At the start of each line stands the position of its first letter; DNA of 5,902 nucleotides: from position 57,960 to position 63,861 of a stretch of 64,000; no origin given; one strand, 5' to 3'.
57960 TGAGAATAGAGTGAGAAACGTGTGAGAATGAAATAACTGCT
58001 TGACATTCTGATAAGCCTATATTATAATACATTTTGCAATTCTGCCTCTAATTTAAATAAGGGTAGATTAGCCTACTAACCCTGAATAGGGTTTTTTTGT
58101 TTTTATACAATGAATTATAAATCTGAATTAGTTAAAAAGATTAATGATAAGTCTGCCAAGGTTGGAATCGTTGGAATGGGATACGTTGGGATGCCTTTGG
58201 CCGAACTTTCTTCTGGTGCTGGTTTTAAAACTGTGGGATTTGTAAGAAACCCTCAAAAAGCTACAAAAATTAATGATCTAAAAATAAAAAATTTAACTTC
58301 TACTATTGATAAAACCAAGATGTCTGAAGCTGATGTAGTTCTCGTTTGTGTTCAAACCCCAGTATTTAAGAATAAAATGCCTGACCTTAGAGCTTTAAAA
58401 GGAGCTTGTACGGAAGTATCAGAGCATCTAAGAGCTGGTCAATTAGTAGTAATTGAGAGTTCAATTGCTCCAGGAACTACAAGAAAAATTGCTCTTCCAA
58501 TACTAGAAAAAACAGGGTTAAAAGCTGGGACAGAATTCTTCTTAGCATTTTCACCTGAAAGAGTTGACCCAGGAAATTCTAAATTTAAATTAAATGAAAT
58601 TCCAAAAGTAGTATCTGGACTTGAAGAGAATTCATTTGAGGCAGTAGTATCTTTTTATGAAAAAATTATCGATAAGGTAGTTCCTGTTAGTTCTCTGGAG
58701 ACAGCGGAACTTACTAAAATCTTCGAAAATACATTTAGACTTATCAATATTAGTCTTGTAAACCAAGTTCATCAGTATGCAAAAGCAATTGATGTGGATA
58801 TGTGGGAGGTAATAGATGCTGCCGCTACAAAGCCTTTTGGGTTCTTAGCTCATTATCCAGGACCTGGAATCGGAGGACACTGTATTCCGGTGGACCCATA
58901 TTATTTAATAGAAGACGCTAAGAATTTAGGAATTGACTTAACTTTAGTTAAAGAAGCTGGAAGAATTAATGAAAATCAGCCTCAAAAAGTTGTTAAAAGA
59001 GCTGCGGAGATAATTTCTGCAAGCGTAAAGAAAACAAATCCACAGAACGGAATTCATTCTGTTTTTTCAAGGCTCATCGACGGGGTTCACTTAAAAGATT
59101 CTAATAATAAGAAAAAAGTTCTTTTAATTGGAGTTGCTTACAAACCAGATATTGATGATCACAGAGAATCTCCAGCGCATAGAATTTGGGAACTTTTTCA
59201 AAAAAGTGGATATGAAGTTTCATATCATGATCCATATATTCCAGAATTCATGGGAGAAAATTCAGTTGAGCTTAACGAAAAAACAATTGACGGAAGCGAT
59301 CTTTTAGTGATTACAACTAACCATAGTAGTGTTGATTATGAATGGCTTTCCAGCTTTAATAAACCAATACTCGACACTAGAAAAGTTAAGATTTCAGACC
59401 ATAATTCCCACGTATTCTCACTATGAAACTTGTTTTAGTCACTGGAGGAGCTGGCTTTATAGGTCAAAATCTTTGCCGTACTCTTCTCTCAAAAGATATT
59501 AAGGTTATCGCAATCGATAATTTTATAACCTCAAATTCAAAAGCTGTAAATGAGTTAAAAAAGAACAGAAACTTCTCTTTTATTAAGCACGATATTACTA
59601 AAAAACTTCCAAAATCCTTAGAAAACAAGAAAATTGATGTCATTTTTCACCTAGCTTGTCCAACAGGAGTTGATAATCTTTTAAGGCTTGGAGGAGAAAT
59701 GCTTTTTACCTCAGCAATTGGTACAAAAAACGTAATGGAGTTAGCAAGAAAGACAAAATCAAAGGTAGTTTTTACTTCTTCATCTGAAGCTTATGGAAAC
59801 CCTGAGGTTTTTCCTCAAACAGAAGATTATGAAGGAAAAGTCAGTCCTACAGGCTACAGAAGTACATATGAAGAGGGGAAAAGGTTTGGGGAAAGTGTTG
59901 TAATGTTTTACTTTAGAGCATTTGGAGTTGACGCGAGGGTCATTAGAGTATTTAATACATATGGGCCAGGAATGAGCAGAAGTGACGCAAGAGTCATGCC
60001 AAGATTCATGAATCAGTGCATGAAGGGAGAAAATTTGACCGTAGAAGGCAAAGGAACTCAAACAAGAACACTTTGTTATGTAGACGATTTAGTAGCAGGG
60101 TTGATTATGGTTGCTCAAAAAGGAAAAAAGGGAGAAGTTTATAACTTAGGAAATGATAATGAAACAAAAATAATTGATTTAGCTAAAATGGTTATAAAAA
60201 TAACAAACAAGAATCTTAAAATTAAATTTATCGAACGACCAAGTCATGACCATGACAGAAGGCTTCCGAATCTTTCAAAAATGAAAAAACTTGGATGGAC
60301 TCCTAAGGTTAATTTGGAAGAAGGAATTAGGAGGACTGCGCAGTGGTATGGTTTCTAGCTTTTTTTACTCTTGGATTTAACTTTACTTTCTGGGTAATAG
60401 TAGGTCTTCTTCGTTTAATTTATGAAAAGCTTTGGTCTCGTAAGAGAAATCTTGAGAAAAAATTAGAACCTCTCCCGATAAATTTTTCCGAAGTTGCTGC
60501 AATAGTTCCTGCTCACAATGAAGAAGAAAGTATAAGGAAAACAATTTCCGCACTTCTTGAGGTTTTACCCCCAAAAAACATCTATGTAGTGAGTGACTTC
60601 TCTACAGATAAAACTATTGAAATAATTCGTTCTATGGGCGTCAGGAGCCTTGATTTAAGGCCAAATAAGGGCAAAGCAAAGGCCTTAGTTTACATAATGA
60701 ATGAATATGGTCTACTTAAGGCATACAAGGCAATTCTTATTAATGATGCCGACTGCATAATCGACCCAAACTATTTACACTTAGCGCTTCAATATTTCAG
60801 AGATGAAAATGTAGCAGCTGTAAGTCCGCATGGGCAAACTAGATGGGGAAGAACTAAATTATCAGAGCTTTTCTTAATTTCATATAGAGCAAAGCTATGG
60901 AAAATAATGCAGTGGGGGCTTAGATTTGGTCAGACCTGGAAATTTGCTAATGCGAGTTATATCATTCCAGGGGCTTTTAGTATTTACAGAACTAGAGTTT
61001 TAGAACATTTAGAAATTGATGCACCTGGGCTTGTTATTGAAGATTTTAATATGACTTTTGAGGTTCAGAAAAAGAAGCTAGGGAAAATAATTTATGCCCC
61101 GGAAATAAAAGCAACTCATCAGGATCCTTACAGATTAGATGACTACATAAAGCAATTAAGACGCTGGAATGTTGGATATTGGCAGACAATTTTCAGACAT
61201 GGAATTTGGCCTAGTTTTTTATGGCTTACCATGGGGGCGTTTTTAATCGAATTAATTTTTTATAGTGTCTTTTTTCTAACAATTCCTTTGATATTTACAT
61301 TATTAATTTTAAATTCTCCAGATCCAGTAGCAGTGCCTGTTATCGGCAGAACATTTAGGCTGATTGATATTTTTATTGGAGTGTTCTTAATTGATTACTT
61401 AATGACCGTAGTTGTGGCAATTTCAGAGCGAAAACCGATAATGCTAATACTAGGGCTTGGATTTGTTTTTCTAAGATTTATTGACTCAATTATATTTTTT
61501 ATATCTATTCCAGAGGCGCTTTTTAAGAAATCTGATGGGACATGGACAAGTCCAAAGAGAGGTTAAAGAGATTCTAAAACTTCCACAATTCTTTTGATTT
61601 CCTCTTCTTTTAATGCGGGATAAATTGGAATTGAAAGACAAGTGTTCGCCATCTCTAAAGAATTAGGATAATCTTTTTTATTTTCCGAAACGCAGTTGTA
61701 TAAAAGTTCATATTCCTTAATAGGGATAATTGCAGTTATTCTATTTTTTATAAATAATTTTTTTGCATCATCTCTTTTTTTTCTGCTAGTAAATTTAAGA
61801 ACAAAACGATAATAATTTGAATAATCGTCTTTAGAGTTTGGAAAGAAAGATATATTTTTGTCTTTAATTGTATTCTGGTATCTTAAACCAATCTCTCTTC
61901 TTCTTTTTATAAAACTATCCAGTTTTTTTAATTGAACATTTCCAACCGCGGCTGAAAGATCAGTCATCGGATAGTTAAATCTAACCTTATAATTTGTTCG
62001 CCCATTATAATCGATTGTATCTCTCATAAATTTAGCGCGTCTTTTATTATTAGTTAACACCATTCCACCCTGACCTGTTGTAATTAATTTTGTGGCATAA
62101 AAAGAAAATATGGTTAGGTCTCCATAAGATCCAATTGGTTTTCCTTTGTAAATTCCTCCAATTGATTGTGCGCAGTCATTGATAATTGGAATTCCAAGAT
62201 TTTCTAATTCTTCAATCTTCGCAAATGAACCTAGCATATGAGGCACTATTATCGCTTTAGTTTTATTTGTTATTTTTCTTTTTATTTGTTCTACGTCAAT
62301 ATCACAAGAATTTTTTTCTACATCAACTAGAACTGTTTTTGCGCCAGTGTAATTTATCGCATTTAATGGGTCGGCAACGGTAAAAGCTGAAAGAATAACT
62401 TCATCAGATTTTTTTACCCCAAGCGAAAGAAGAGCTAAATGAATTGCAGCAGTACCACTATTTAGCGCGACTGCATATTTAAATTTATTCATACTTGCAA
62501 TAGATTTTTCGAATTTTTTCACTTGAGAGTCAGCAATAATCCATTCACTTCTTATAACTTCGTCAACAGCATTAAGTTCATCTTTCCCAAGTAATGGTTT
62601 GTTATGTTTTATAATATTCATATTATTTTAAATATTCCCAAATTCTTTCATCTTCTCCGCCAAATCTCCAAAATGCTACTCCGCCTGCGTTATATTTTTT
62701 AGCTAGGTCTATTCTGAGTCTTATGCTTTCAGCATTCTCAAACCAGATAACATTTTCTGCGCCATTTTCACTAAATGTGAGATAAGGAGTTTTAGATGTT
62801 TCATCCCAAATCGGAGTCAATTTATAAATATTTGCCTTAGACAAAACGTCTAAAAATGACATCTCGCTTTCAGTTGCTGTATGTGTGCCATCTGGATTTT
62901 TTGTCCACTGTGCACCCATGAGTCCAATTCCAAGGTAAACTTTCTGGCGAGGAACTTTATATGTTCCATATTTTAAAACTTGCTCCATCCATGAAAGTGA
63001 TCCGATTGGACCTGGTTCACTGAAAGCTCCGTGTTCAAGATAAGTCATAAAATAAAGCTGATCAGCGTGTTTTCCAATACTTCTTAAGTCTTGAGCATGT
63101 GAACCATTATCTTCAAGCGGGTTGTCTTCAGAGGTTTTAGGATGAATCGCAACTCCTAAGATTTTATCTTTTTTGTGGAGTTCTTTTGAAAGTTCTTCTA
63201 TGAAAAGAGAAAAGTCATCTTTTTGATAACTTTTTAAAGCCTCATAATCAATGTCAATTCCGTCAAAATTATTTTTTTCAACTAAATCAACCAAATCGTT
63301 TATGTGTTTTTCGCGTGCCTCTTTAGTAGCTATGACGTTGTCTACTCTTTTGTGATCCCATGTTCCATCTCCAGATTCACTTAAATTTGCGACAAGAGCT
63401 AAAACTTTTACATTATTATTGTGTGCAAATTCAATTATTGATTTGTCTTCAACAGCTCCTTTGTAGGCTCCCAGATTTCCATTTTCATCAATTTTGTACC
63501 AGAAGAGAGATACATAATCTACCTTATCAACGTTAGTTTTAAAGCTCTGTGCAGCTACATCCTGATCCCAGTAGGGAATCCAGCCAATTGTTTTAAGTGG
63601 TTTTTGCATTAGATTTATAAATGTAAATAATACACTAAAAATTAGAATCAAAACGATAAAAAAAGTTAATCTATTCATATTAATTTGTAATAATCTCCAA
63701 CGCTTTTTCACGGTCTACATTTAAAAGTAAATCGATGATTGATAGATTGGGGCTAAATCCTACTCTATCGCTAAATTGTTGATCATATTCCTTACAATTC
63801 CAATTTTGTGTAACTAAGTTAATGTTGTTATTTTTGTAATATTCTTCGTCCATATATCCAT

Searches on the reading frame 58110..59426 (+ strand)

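Call 6: search_protein_families(library=pfam, proteins=[window:58110-59426:+], max_evalue=0.001)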
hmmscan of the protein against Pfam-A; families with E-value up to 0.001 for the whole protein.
window:58110-59426:+ (438 aa): 6 families
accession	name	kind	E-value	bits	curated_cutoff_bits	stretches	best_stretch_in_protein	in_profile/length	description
PF00984.24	UDPG_MGDP_dh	-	9.1e-30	103.1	25.4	1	197-288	1-93/94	UDP-glucose/GDP-mannose dehydrogenase family, central domain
PF03721.20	UDPG_MGDP_dh_N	-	1.1e-29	103.8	27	1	61-179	63-183/187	UDP-glucose/GDP-mannose dehydrogenase family, NAD binding domain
PF03720.21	UDPG_MGDP_dh_C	-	5.9e-20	72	30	1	339-426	2-100/103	UDP-glucose/GDP-mannose dehydrogenase family, UDP binding domain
PF03446.21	NAD_binding_2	-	2e-08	34.8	21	1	17-130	1-106/161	NAD binding domain of 6-phosphogluconate dehydrogenase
PF03807.23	F420_oxidored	-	5.9e-07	30.4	21.6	1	17-98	1-85/94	NADP oxidoreductase coenzyme F420-dependent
PF02826.25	2-Hacid_dh_C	-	4.4e-06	26.6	25.1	1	14-82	35-100/178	D-isomer specific 2-hydroxyacid dehydrogenase, NAD binding domain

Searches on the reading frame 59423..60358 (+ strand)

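Call 6: search_protein_families(library=pfam, proteins=[window:59423-60358:+], max_evalue=0.001)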
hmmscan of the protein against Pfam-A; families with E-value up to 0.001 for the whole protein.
window:59423-60358:+ (311 aa): 9 families
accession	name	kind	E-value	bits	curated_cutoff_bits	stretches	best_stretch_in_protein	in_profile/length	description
PF01370.27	Epimerase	-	7e-51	173.4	20.9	1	4-243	1-240/240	NAD dependent epimerase/dehydratase family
PF16363.11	GDP_Man_Dehyd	-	6e-50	171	27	1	5-305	1-332/332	GDP-mannose 4,6 dehydratase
PF02719.21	Polysacc_synt_2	-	1.3e-17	64.3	20.2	1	4-267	1-258/293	Polysaccharide biosynthesis protein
PF01073.25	3Beta_HSD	-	4.6e-17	62.4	22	1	5-233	1-231/280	3-beta hydroxysteroid dehydrogenase/isomerase family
PF04321.23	RmlD_sub_bind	-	3.2e-13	49.9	27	1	2-288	2-259/287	RmlD substrate binding domain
PF07993.18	NAD_binding_4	-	9.2e-12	45.1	20.1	1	6-183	1-214/258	Male sterility protein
PF00106.31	adh_short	-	2e-07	31.1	26.6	1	2-61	1-61/195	short chain dehydrogenase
PF13847.12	Methyltransf_31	-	4.5e-05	23.6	27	1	9-120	13-110/145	Methyltransferase domain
PF13460.12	NAD_binding_10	-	0.00078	19.8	27.2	0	8-130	1-109/184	NAD(P)H-binding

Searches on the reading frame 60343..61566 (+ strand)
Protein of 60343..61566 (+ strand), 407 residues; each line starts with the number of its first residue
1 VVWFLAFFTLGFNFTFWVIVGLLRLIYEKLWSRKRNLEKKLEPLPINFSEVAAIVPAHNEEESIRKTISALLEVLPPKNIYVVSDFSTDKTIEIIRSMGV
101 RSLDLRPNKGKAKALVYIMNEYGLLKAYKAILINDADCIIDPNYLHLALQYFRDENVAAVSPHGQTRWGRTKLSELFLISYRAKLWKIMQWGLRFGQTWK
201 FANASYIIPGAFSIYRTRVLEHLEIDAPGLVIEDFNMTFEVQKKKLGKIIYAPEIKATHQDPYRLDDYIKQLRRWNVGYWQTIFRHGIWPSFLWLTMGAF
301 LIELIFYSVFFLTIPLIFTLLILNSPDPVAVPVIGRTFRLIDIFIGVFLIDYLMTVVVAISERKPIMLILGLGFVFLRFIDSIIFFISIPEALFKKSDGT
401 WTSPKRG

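Call 6: search_protein_families(library=pfam, proteins=[window:60343-61566:+], max_evalue=0.001)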
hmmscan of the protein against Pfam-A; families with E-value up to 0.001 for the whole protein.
window:60343-61566:+ (407 aa): 3 families
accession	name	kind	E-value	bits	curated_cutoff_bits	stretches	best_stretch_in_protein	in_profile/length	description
PF13641.12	Glyco_tranf_2_3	-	6.9e-23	82.3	27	1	51-276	3-228/230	Glycosyltransferase like family 2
PF13632.12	Glyco_trans_2_3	-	6.2e-18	65.8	27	1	131-321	2-193/198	Glycosyl transferase family group 2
PF00535.33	Glycos_transf_2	-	5.2e-17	62.7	23.3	1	54-220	3-164/168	Glycosyl transferase family 2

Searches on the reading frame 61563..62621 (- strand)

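Call 6: search_protein_families(library=pfam, proteins=[window:61563-62621:-], max_evalue=0.001)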
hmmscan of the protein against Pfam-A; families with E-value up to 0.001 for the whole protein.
window:61563-62621:- (352 aa): 3 families
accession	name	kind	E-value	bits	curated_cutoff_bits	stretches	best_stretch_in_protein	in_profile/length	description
PF01041.23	DegT_DnrJ_EryC1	-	3.7e-87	293.3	19.8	1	11-349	3-359/360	DegT/DnrJ/EryC1/StrS aminotransferase family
PF01053.26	Cys_Met_Meta_PP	-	3.8e-06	26.1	27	1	34-126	54-143/381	Cys/Met metabolism PLP-dependent enzyme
PF01212.27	Beta_elim_lyase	-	0.00031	20.6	27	0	31-122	31-123/288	Beta-eliminating lyase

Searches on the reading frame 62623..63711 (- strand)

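Call 6: search_protein_families(library=pfam, proteins=[window:62623-63711:-], max_evalue=0.001)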
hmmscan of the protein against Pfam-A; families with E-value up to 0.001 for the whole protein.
window:62623-63711:- (362 aa): 1 family
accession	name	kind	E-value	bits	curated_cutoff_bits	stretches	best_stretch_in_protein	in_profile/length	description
PF00704.34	Glyco_hydro_18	-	2.6e-34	119.8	29.6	1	45-350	3-314/317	Glycosyl hydrolases family 18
